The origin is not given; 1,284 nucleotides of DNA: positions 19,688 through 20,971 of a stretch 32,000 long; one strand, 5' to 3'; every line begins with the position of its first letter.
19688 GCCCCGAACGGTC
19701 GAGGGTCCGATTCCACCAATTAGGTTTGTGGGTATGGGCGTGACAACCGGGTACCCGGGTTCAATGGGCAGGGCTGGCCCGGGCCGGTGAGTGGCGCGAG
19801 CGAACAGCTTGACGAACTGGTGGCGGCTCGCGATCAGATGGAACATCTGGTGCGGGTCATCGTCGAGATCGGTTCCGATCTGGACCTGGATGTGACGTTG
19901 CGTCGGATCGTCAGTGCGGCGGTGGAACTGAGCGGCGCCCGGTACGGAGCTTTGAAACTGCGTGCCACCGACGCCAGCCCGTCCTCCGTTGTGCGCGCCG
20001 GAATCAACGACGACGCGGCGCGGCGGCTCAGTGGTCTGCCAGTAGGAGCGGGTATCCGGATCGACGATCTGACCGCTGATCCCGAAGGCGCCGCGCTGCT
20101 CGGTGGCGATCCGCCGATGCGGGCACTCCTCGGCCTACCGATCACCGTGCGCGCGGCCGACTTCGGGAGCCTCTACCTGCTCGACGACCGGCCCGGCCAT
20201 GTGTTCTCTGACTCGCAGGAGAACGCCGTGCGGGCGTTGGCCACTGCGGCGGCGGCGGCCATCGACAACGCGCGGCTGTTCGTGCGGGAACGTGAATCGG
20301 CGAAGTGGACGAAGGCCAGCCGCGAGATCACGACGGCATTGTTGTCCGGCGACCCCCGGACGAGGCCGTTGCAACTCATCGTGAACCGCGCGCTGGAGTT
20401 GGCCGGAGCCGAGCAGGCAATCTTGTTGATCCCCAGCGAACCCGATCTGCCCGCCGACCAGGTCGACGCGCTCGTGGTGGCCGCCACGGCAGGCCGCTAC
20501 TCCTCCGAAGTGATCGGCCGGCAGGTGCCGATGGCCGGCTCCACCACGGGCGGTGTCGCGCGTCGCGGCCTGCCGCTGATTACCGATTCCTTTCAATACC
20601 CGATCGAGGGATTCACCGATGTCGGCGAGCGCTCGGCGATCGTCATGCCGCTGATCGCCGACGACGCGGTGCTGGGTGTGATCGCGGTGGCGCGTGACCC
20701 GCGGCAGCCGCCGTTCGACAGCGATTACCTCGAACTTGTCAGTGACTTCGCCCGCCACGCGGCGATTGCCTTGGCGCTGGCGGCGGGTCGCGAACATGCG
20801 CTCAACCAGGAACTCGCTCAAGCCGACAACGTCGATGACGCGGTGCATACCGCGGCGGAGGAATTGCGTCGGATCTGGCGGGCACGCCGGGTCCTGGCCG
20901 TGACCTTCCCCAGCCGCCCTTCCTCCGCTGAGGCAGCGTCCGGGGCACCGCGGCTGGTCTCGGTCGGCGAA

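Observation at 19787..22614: DevS/DosT-type tandem GAF sensor rewired to a PP2C phosphatase + anti-sigma kinase, with an overlapping STAS partner and the heme-ligand His replaced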

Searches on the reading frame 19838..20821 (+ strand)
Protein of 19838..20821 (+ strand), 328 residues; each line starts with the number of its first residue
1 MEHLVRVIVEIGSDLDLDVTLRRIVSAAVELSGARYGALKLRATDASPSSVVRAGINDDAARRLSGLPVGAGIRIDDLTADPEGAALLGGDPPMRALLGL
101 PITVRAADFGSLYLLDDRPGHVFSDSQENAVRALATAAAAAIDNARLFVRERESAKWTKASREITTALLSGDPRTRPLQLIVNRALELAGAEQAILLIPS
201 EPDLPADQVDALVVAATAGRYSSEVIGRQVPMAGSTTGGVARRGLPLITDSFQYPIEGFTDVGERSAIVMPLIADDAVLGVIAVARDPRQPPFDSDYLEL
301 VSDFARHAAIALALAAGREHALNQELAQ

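Call 15: search_protein_representatives(protein=window:19838-20821:+)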
Query: 328 residues. Proteins with E-value up to 0.001 (for the whole library): 15494; up to 1e-10: 4541; up to 1e-30: 227. The best 150 are listed.
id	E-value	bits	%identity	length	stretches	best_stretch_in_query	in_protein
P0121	2.4e-137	473.7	75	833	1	3-328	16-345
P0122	1.2e-115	402.5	87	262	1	104-328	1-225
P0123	1.3e-88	313.7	57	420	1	1-318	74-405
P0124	6.6e-86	304.8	53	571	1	3-323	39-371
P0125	4.9e-79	282.2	34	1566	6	96-311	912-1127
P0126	4.1e-74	266.1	51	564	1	15-321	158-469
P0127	1.3e-72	261.1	51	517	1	13-323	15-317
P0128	1.3e-68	248.0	49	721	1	1-323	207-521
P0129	1.6e-65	237.9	84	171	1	99-238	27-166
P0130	1.4e-58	215.1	52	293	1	1-240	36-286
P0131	2.5e-58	214.3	44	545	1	13-321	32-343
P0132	7.2e-52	193.1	29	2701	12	69-286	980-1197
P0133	1.1e-49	185.9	28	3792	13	92-313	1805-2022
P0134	2.9e-48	181.2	29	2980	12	11-319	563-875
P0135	5.1e-48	180.4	38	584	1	2-316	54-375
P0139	1.9e-47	178.5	51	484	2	3-206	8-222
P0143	9.1e-46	173.0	54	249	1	1-180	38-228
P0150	9.5e-44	166.4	40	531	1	6-319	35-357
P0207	1.3e-36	143.0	49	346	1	1-178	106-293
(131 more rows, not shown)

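Call 21: search_protein_families(library=pfam, proteins=[P0123, P0124, P0126, P0127, P0128, P0139, P0150, P0125], max_evalue=0.001)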
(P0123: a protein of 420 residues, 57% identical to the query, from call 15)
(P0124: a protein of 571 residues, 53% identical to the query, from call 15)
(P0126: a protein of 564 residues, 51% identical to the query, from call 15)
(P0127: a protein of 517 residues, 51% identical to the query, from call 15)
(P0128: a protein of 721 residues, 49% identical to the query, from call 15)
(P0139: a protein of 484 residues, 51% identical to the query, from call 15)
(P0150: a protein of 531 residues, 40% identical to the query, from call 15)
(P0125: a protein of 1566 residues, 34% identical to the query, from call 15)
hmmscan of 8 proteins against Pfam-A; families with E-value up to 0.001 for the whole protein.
P0123 (420 aa): 3 families
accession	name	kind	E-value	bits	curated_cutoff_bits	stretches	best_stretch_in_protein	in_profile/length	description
PF13185.12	GAF_2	-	3.7e-27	95.6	28.6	2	88-227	2-136/136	GAF domain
PF01590.32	GAF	-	1.9e-25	90.3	22.4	2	89-226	1-133/133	GAF domain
PF13492.12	GAF_3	-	2e-13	51.3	27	1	308-399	41-127/129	GAF domain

P0124 (571 aa): 5 families
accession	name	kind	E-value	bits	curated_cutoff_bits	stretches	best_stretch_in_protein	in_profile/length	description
PF13185.12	GAF_2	-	2.6e-31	109.1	28.6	2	52-190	3-136/136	GAF domain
PF01590.32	GAF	-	1.9e-29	103.3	22.4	2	52-189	1-133/133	GAF domain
PF13492.12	GAF_3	-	9.4e-15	55.6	27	1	262-360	34-127/129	GAF domain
PF07730.19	HisKA_3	-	3.5e-10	40.7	24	1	378-439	2-65/68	Histidine kinase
PF02518.31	HATPase_c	-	6.2e-10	39.9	26.4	1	483-569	4-110/111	Histidine kinase-, DNA gyrase B-, and HSP90-like ATPase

P0126 (564 aa): 6 families
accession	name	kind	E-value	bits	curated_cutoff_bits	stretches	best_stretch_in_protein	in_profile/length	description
PF01590.32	GAF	-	4.3e-22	79.5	22.4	2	326-460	6-133/133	GAF domain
PF13185.12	GAF_2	-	2.6e-18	67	28.6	2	326-460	8-135/136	GAF domain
PF08448.16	PAS_4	-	8.2e-17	61.9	23.1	1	21-128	1-109/110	PAS fold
PF13492.12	GAF_3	-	2.9e-13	50.8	27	1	329-460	9-127/129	GAF domain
PF07730.19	HisKA_3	-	1.2e-09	39.1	24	1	478-541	2-65/68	Histidine kinase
PF00989.32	PAS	-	4.6e-06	27.1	22.6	1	16-123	2-112/113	PAS fold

P0127 (517 aa): 6 families
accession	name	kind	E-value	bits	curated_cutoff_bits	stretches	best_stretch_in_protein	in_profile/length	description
PF13185.12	GAF_2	-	6.7e-22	78.6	28.6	2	173-306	9-135/136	GAF domain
PF13492.12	GAF_3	-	5.9e-21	75.7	27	1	178-307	12-128/129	GAF domain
PF01590.32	GAF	-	1.4e-20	74.6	22.4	2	173-306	7-133/133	GAF domain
PF02518.31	HATPase_c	-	4.4e-11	43.6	26.4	1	429-515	4-110/111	Histidine kinase-, DNA gyrase B-, and HSP90-like ATPase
PF07730.19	HisKA_3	-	3.7e-10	40.7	24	1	324-386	2-66/68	Histidine kinase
PF13581.12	HATPase_c_2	-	3.3e-05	24.3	27.4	1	423-487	24-92/127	Histidine kinase-like ATPase domain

P0128 (721 aa): 8 families
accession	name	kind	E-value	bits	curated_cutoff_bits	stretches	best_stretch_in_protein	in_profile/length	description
PF01590.32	GAF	-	2.3e-16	60.9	22.4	1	377-509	6-132/133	GAF domain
PF13185.12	GAF_2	-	3.7e-15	56.8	28.6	1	377-510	8-135/136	GAF domain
PF13492.12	GAF_3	-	1.9e-13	51.4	27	1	378-510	7-127/129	GAF domain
PF08281.18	Sigma70_r4_2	-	1e-12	47.9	25.7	1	138-189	3-54/54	Sigma-70, region 4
PF02518.31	HATPase_c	-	5.9e-12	46.4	26.4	1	630-711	5-106/111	Histidine kinase-, DNA gyrase B-, and HSP90-like ATPase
PF04545.22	Sigma70_r4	-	1.1e-09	38.1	24.1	1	142-190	1-49/50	Sigma-70, region 4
PF04542.20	Sigma70_r2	-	1.7e-09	37.8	24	1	36-96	7-69/71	Sigma-70 region 2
PF07730.19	HisKA_3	-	1.4e-07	32.4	24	1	524-585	2-65/68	Histidine kinase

P0139 (484 aa): 5 families
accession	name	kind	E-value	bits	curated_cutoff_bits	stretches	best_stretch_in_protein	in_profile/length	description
PF13185.12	GAF_2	-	6.6e-22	78.6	28.6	2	20-159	2-136/136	GAF domain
PF01590.32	GAF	-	2.1e-17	64.3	22.4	1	21-158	1-133/133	GAF domain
PF02518.31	HATPase_c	-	4.2e-11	43.7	26.4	1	398-481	6-109/111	Histidine kinase-, DNA gyrase B-, and HSP90-like ATPase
PF07730.19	HisKA_3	-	9.4e-10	39.3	24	1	293-355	2-65/68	Histidine kinase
PF13492.12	GAF_3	-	1.6e-09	38.6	27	1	226-276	80-128/129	GAF domain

P0150 (531 aa): 4 families
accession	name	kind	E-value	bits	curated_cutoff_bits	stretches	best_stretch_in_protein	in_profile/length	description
PF13185.12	GAF_2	-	2.3e-25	89.8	28.6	2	45-183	3-136/136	GAF domain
PF01590.32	GAF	-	5.5e-22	79.2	22.4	2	45-182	1-133/133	GAF domain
PF13492.12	GAF_3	-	4.4e-16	59.9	27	2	295-349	73-126/129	GAF domain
PF07730.19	HisKA_3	-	1.4e-11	45.2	24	1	368-428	2-64/68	Histidine kinase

P0125 (1566 aa): 15 families
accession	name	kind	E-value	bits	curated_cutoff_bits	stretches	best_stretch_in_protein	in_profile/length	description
PF01590.32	GAF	-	2.7e-146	481.5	22.4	6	479-618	1-133/133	GAF domain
PF13185.12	GAF_2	-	2.5e-132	436.2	28.6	6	478-619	2-136/136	GAF domain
PF13492.12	GAF_3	-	1.2e-109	362.4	27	6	479-620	1-129/129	GAF domain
PF02518.31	HATPase_c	-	1.3e-26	93.7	26.4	1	1448-1559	2-110/111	Histidine kinase-, DNA gyrase B-, and HSP90-like ATPase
PF11849.14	DUF3369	-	2.1e-22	80.6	27.2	0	475-626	32-167/168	Domain of unknown function (DUF3369)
PF00072.30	Response_reg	-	6.7e-13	49.2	30.2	1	28-128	1-100/111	Response regulator receiver domain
PF00512.31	HisKA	-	1.3e-11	44.8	26.9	1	1333-1401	1-66/66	His Kinase A (phospho-acceptor) domain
PF22922.2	GAF_NLP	-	2.1e-09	37.6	24.1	0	346-409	67-131/175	NLP protein GAF domain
PF21961.1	AppA_4HB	-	2.1e-07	31.8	27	0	609-662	30-81/81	AppA, four helix bundle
PF13426.13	PAS_9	-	6e-07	30.1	27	1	188-285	2-102/103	PAS domain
PF00989.32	PAS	-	5e-06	26.9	22.6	1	178-284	2-113/113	PAS fold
PF03989.18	DNA_gyraseA_C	-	8.5e-05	22.4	27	0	395-420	22-47/48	DNA gyrase C-terminal domain, beta-propeller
PF00486.34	Trans_reg_C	-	0.00031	21.2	26.2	0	1109-1142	6-39/77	Transcriptional regulatory protein, C terminal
PF08448.16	PAS_4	-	0.00039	21.1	23.1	0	183-285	1-106/110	PAS fold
PF13188.13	PAS_8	-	0.00097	19.4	21.8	0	179-233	3-56/65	PAS domain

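Call 46: list_cluster_members(proteins=[P0123, P0124, P0126, P0127, P0139, P0143, P0207, P0130, P0121, P0150])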
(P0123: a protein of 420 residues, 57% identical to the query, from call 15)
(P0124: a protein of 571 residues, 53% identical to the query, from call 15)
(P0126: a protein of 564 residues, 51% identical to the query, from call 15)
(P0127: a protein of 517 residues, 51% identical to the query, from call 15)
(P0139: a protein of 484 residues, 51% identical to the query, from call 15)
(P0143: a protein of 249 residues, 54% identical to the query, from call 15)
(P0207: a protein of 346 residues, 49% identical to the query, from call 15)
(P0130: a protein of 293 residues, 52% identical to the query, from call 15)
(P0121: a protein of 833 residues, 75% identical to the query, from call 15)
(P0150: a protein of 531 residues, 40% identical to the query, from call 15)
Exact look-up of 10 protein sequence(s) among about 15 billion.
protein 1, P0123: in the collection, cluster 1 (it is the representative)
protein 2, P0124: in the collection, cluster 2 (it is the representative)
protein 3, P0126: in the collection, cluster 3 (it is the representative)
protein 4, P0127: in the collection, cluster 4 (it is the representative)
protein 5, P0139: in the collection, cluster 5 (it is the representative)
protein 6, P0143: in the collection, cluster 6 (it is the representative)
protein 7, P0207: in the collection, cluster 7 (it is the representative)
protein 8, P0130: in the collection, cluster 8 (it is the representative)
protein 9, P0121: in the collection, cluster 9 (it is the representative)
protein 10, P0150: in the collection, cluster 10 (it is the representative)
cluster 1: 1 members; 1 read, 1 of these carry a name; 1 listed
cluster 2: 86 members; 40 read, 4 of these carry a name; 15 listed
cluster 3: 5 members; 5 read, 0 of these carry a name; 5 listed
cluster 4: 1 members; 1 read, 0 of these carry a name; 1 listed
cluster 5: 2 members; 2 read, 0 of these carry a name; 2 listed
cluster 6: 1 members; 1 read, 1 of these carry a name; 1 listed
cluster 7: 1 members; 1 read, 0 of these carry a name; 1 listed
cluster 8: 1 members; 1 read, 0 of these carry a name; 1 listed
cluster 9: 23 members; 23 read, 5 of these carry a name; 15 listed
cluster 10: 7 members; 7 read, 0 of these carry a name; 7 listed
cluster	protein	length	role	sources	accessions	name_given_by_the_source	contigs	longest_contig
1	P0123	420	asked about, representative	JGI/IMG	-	GAF domain-containing protein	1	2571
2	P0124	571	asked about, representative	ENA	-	-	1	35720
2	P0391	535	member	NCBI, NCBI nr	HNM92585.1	MAG TPA: GAF domain-containing protein [Mycobacterium sp.] | GAF domain-containing protein [Mycobacterium sp.]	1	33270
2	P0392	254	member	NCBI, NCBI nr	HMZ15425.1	MAG TPA: sensor histidine kinase, partial [Mycobacterium sp.] | sensor histidine kinase [Mycobacterium sp.]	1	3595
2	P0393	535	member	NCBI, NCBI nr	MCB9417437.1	MAG: GAF domain-containing protein [Mycolicibacterium sp.] | GAF domain-containing protein [Mycolicibacterium sp.]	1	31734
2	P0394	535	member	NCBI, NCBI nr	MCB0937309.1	MAG: GAF domain-containing protein [Mycobacterium sp.] | GAF domain-containing protein [Mycobacterium sp.]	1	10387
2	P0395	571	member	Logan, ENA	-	-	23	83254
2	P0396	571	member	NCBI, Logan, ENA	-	-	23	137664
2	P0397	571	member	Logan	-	-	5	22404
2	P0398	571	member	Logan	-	-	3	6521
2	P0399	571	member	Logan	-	-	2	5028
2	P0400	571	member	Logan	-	-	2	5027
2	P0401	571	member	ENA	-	-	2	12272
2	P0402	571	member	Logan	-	-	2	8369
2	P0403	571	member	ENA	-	-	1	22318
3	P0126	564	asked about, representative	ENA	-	-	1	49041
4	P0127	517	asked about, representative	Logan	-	-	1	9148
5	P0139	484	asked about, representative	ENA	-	-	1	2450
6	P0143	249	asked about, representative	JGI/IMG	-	GAF domain-containing protein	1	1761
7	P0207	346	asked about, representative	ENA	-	-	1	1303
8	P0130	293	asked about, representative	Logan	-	-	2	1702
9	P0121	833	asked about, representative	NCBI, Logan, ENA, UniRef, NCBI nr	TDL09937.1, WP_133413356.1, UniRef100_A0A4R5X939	GAF domain-containing protein [Mycolicibacterium obuense] | GAF domain-containing protein n=1 Tax=Mycolicibacterium obuense TaxID=1807 ... | SpoIIE family protein phosphatase [Mycolicibacterium obuense]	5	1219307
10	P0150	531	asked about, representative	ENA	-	-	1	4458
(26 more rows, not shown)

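Call 56: predict_structure(alignment_id=A3)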
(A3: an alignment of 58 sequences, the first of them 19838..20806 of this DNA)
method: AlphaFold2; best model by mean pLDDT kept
length: 323 residues; sequences in the alignment: 58
mean_pLDDT: 81.3   pTM: 0.61
mean pLDDT of the five models: 81.3, 78.2, 76.6, 73.5, 61.8
residues with pLDDT >= 90: 82; 70-90: 194; 50-70: 37; < 50: 10
segments of 3 or more residues with pLDDT < 50: 318-323
pLDDT, mean of each block of 10 residues (from residue 1): 85 83 93 91 63 83 81 81 63 83 85 90 92 92 84 77 70 67 88 90 80 89 80 90 89 75 77 84 88 80 82 64 30
secondary structure, 60 per line:
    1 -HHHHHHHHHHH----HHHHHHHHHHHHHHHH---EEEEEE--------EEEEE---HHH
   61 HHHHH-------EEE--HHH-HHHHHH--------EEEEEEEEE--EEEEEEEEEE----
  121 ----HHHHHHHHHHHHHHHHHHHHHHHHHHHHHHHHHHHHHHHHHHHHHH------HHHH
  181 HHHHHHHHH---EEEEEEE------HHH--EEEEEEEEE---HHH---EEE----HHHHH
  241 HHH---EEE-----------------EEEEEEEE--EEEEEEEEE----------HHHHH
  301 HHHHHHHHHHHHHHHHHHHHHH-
elements in order: H2-12 H17-32 E36-41 E50-54 H58-65 E73-75 H82-87 E96-104 E107-116 H125-170 H177-189 E193-199 E211-219 E229-231 H236-243 E247-249 E267-274 E277-285 H296-322

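Call 58: fold_search(model_id=the predicted structure, library=pdb)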
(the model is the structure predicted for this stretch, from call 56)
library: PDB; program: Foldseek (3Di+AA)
matches with E <= 10: 1497; with E <= 0.001: 408
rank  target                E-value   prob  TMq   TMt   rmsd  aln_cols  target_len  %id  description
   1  3ibj_A                1.9e-15  1.00  0.60  0.33   7.3       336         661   18  X-ray structure of PDE2A (released 2009-10-27)
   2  3ibj_B                6.0e-14  1.00  0.58  0.32   7.9       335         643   17  X-ray structure of PDE2A (released 2009-10-27)
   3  3lfv_A                7.9e-14  1.00  0.61  0.53   7.9       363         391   14  crystal structure of unliganded PDE5A GAF domain (released 2010-09-22)
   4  3lfv_B                2.0e-13  1.00  0.65  0.57   6.1       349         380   15  crystal structure of unliganded PDE5A GAF domain (released 2010-09-22)
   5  1ykd_A                3.7e-13  1.00  0.50  0.44   8.9       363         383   18  Crystal Structure of the Tandem GAF Domains from a Cyanobacterial Adenylyl Cyclase: Novel Modes of Ligand-Binding and  (released 2005-02-22)
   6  3mf0_A                4.3e-13  1.00  0.60  0.53   7.9       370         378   14  Crystal structure of PDE5A GAF domain (89-518) (released 2010-09-22)
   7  1mc0                  4.6e-13  1.00  0.37  0.35  19.7       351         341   19  Regulatory Segment of Mouse 3',5'-Cyclic Nucleotide Phosphodiesterase 2A, Containing the GAF A and GAF B Domains (released 2002-10-02)
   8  3mf0_B                6.7e-13  1.00  0.64  0.58   6.2       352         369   16  Crystal structure of PDE5A GAF domain (89-518) (released 2010-09-22)
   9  1ykd_B                1.4e-11  1.00  0.51  0.45   8.0       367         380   17  Crystal Structure of the Tandem GAF Domains from a Cyanobacterial Adenylyl Cyclase: Novel Modes of Ligand-Binding and  (released 2005-02-22)
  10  8w26                  3.1e-11  1.00  0.67  0.58   6.3       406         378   17  X-ray crystal structure of the GAF-PHY domains of SyB-Cph1 (released 2024-05-22)
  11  9cxi_B                9.2e-11  1.00  0.46  0.24   9.8       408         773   12  Structure of PDE6C in complex with the rod inhibitory p gamma subunit in the absence of added cGMP (released 2024-12-18)
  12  4bwi_B                1.0e-10  1.00  0.64  0.56   8.0       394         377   15  Structure of the phytochrome Cph2 from Synechocystis sp. PCC6803 (released 2013-10-30)
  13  8ugs_B                1.3e-10  1.00  0.48  0.25   8.6       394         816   10  Cryo-EM structure of bovine phosphodiesterase 6 bound to cGMP (released 2024-01-17)
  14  5lly_A                2.2e-10  1.00  0.67  0.44   6.9       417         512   12  Photosensory Module of Bacteriophytochrome linked Diguanylyl Cyclase from Idiomarina species A28L (released 2017-03-15)
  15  9cxh_B                3.1e-10  1.00  0.48  0.24   9.3       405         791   11  Structure of PDE6C in complex with the rod inhibitory p gamma subunit in the presence of cGMP (released 2024-12-18)
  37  2vjw                  1.9e-09  1.00  0.38  0.86   2.2       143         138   29  crystal structure of the second GAF domain of DevS from Mycobacterium smegmatis (released 2008-08-26)
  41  2vks                  2.0e-09  1.00  0.38  0.86   1.9       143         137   27  Crystal structure of GAF-B domain of DevS from Mycobacterium smegmatis (released 2008-08-26)
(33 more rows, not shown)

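Call 73: find_homologous_proteins(query=P0127, max_evalue=1e-20)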
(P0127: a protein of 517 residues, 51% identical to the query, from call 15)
Query P0127 (517 aa): 1306 proteins with E <= 1e-20 among 8000 candidates; the best 120 are listed.
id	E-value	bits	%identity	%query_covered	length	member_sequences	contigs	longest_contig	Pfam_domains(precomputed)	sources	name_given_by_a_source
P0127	0.0e+0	1107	100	100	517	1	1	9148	PF13185.13,PF01590.33,PF07730.20,PF02518.32,PF13492.13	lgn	-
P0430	5.4e-185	634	60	97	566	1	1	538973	PF13185.13,PF01590.33,PF07730.20,PF02518.32,PF13492.13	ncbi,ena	-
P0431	5.5e-181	621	59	99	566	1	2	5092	PF13185.13,PF01590.33,PF07730.20,PF02518.32,PF13492.13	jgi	jgi:signal transduction histidine kinase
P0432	6.6e-181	620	61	97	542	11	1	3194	PF13185.13,PF01590.33,PF07730.20,PF02518.32,PF13492.13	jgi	jgi:signal transduction histidine kinase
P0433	1.2e-180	620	59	97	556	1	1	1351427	PF13185.13,PF01590.33,PF07730.20,PF02518.32,PF13492.13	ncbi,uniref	ncbi:GAF domain-containing protein [Mycobacterium sp. NPDC050551]|uniref:sensor histidine kinase n=1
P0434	2.2e-180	619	61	97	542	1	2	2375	PF13185.13,PF01590.33,PF07730.20,PF02518.32,PF13492.13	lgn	-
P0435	4.8e-180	618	59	97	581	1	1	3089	PF13185.13,PF01590.33,PF07730.20,PF02518.32,PF13492.13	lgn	-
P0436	1.6e-179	616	60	97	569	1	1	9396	PF13185.13,PF01590.33,PF13581.13,PF07730.20,PF02518.32,PF13492.13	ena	-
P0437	5.9e-178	611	59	97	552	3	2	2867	PF13185.13,PF01590.33,PF13581.13,PF07730.20,PF02518.32,PF13492.13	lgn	-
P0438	7.5e-178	610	59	97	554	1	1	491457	PF13185.13,PF01590.33,PF07730.20,PF02518.32,PF13492.13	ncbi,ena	-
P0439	8.8e-178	610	60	97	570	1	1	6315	PF13185.13,PF01590.33,PF07730.20,PF02518.32,PF13492.13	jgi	jgi:two-component system, NarL family, sensor histidine kinase DevS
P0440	1.4e-177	610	60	95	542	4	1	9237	PF13185.13,PF01590.33,PF13581.13,PF07730.20,PF02518.32,PF13492.13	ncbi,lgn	-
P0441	3.2e-177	608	58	97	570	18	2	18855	PF13185.13,PF01590.33,PF07730.20,PF02518.32,PF13492.13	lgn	-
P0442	4.5e-177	608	59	97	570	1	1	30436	PF13185.13,PF01590.33,PF07730.20,PF02518.32,PF13492.13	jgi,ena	-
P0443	9.9e-176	603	58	97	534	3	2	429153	PF13185.13,PF01590.33,PF07730.20,PF02518.32,PF13492.13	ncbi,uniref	ncbi:GAF domain-containing protein [Mycolicibacterium sp.]|uniref:GAF domain-containing sensor histi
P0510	2.7e-160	553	54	96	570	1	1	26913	PF13185.13,PF01590.33,PF07730.20,PF02518.32,PF13492.13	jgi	jgi:signal transduction histidine kinase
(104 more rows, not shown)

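Call 77: search_protein_families(library=pfam, proteins=[P0510], max_evalue=0.001)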
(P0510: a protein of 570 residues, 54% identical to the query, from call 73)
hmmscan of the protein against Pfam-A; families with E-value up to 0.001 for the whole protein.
P0510 (570 aa): 5 families
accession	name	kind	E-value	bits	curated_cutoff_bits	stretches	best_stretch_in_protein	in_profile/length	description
PF13185.12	GAF_2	-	1.3e-28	100.4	28.6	2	50-189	2-136/136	GAF domain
PF01590.32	GAF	-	6e-27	95.2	22.4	2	51-188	1-133/133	GAF domain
PF13492.12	GAF_3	-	3e-14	54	27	1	264-359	37-127/129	GAF domain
PF02518.31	HATPase_c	-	6.9e-13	49.4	26.4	1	484-568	6-110/111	Histidine kinase-, DNA gyrase B-, and HSP90-like ATPase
PF07730.19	HisKA_3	-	2e-10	41.5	24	1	377-439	2-65/68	Histidine kinase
